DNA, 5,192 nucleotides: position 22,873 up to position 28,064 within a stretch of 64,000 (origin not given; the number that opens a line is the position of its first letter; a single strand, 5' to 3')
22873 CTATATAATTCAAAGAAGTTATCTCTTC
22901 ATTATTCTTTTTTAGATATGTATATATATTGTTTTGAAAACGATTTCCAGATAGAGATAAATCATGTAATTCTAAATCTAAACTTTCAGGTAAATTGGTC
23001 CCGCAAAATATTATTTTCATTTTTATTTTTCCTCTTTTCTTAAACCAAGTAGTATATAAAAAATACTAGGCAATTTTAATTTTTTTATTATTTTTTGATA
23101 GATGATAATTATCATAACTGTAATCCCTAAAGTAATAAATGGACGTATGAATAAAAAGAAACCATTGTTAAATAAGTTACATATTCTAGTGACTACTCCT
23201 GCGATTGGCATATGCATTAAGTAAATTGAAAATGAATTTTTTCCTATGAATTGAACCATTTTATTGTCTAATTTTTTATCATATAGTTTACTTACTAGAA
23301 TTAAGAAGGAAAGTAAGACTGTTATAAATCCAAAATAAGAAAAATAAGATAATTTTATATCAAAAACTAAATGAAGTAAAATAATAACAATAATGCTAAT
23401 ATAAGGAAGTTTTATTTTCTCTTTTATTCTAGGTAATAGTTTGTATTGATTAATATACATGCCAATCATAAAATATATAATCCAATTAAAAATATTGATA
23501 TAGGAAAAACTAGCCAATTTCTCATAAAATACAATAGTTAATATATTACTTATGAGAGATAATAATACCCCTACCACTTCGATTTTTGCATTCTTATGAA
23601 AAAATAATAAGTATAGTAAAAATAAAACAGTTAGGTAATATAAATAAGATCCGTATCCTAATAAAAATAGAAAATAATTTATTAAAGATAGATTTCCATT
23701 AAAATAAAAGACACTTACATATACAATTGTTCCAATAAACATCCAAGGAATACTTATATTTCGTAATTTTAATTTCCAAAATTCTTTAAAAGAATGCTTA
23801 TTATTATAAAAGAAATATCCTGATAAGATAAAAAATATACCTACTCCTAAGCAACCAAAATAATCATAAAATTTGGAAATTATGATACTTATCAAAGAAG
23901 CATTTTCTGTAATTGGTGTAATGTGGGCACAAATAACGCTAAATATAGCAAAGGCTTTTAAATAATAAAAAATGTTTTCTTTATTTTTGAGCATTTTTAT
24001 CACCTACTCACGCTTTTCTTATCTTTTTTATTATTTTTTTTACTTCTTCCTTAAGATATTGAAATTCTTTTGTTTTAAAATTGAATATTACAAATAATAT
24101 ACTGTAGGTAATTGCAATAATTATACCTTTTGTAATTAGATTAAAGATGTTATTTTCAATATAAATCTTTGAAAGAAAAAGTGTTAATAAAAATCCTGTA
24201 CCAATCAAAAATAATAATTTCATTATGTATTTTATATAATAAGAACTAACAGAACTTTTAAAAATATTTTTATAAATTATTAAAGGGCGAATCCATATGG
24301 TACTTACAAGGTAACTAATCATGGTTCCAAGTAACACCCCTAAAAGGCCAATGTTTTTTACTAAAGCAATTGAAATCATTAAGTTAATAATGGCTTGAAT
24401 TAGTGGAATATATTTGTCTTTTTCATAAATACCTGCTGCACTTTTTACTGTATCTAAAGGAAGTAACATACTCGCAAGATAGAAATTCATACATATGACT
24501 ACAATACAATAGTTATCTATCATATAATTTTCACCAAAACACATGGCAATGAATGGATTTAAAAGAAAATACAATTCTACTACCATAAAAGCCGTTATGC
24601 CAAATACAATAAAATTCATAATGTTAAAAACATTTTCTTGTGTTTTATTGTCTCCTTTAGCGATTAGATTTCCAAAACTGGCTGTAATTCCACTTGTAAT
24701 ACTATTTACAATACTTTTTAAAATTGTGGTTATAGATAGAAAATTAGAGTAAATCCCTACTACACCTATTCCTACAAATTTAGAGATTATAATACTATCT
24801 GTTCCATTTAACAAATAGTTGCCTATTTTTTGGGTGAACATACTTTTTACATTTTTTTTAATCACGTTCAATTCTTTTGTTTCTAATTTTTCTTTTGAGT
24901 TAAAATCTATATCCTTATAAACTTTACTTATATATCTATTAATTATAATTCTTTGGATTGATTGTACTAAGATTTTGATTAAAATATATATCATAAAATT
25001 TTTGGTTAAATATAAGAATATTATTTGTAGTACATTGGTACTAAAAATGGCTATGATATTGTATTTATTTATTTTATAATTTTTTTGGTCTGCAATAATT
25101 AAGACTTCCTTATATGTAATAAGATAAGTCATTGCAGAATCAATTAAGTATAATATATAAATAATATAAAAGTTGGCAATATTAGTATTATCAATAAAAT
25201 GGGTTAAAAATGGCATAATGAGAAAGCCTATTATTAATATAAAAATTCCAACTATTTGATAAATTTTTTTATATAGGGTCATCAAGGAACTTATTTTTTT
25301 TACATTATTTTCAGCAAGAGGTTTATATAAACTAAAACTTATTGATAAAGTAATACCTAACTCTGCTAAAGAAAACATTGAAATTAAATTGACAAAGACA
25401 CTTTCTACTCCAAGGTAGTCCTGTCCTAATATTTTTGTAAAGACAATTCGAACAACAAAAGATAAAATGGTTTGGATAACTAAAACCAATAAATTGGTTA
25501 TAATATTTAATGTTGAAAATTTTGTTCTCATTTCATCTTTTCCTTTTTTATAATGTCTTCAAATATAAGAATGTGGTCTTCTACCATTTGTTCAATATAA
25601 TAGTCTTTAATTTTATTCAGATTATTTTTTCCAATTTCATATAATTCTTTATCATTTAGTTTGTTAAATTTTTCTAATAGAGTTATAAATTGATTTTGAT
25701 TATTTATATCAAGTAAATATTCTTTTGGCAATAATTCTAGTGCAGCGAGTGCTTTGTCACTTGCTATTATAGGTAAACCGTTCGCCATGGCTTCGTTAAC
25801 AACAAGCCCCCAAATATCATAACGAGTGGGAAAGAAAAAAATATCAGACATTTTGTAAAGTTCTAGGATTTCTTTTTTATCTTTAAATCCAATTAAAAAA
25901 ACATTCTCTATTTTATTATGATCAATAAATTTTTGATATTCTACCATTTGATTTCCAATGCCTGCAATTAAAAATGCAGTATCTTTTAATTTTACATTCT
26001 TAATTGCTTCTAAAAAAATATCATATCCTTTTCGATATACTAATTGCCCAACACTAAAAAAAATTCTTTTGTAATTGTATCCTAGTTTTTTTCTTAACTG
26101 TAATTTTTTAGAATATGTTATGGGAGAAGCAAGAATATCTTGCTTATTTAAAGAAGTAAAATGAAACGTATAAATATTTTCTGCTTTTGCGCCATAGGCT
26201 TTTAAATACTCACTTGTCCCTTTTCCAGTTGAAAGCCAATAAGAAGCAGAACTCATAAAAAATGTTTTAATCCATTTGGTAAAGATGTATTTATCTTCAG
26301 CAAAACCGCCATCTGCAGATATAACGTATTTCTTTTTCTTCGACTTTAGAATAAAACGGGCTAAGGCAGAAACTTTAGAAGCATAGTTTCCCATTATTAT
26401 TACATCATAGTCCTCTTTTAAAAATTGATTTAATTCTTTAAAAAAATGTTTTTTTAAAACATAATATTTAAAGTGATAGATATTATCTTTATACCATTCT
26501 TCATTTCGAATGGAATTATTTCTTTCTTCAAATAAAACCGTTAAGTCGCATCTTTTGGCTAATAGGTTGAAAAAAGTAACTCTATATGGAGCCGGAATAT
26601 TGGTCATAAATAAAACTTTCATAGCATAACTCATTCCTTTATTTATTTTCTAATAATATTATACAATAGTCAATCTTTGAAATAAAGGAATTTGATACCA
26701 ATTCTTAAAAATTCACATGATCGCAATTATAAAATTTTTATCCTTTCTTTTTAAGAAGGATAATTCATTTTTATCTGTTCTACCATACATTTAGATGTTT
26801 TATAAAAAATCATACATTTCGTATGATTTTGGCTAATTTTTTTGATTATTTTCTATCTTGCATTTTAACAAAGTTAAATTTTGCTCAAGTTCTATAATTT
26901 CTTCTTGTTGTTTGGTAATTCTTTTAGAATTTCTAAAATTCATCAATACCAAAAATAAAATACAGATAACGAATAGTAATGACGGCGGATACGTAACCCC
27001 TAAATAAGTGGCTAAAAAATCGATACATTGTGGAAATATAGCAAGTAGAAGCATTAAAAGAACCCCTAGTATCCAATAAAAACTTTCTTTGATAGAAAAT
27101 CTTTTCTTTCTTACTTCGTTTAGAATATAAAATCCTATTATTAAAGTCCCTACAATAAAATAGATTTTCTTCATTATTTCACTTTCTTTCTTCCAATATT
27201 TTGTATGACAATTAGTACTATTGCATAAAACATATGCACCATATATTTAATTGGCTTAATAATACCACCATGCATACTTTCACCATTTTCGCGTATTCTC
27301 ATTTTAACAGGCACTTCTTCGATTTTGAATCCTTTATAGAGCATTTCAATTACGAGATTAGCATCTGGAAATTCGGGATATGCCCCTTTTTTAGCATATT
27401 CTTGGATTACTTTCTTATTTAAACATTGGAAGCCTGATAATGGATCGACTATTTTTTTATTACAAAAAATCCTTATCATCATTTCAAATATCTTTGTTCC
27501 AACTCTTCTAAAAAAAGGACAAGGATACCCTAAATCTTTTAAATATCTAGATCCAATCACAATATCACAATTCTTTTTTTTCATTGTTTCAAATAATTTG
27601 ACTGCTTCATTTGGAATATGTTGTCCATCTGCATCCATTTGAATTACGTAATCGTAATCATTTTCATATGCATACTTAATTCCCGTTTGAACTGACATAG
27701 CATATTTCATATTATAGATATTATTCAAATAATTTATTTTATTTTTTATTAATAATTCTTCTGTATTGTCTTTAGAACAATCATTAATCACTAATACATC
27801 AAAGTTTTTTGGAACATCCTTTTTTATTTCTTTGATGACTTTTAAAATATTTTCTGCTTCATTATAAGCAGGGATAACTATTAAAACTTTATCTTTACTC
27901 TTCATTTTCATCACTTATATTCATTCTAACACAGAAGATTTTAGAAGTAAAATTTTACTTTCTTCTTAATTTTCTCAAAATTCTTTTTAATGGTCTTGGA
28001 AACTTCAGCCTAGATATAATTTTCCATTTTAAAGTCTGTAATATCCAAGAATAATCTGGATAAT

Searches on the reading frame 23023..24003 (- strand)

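Call 61: search_protein_families(library=pfam, proteins=[window:23023-24003:-], max_evalue=0.00001)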
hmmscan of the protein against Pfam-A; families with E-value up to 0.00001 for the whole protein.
window:23023-24003:- (326 aa): 1 family
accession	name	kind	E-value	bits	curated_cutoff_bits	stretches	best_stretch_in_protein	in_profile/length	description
PF01757.29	Acyl_transf_3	-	7.5e-26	91.4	31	1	14-301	6-325/326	Acyltransferase domain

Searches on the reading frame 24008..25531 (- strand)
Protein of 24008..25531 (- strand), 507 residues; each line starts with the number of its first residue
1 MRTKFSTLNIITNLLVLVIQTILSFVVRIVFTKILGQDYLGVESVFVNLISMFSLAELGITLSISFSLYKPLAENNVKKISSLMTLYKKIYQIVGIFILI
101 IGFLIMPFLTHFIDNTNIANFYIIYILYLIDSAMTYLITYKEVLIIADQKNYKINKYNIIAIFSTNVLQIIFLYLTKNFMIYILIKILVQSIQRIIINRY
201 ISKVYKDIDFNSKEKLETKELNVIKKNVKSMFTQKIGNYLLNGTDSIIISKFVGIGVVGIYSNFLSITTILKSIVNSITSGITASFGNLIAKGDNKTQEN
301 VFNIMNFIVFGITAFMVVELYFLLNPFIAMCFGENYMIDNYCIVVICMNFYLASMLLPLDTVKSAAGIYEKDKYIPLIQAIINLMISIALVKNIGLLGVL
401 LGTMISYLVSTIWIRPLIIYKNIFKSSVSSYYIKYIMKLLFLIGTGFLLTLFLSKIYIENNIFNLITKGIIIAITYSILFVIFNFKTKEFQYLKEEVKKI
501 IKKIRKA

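Call 61: search_protein_families(library=pfam, proteins=[window:24008-25531:-], max_evalue=0.00001)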
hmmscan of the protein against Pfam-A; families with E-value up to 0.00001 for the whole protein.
window:24008-25531:- (507 aa): 2 families
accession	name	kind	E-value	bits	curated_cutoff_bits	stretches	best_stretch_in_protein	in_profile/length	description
PF01943.22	Polysacc_synt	-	7.3e-12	45.7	28.2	1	9-280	4-263/274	Polysaccharide biosynthesis protein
PF13440.11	Polysacc_synt_3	-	7.4e-06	25.9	23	1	92-336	55-288/293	Polysaccharide biosynthesis protein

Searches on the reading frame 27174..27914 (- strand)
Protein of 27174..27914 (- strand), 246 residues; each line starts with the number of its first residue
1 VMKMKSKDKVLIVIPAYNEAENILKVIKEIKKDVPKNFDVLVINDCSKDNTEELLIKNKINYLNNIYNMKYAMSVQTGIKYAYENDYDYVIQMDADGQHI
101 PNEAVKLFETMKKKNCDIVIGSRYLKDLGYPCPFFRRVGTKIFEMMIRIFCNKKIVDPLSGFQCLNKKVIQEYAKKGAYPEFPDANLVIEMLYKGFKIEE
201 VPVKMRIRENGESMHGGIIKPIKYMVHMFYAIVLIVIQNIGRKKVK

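Call 61: search_protein_families(library=pfam, proteins=[window:27174-27914:-], max_evalue=0.00001)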
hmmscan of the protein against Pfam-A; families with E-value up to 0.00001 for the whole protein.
window:27174-27914:- (246 aa): 1 family
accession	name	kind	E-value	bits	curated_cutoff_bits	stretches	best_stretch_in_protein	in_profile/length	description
PF00535.33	Glycos_transf_2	-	2e-23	83.6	23.3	1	12-170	2-164/168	Glycosyl transferase family 2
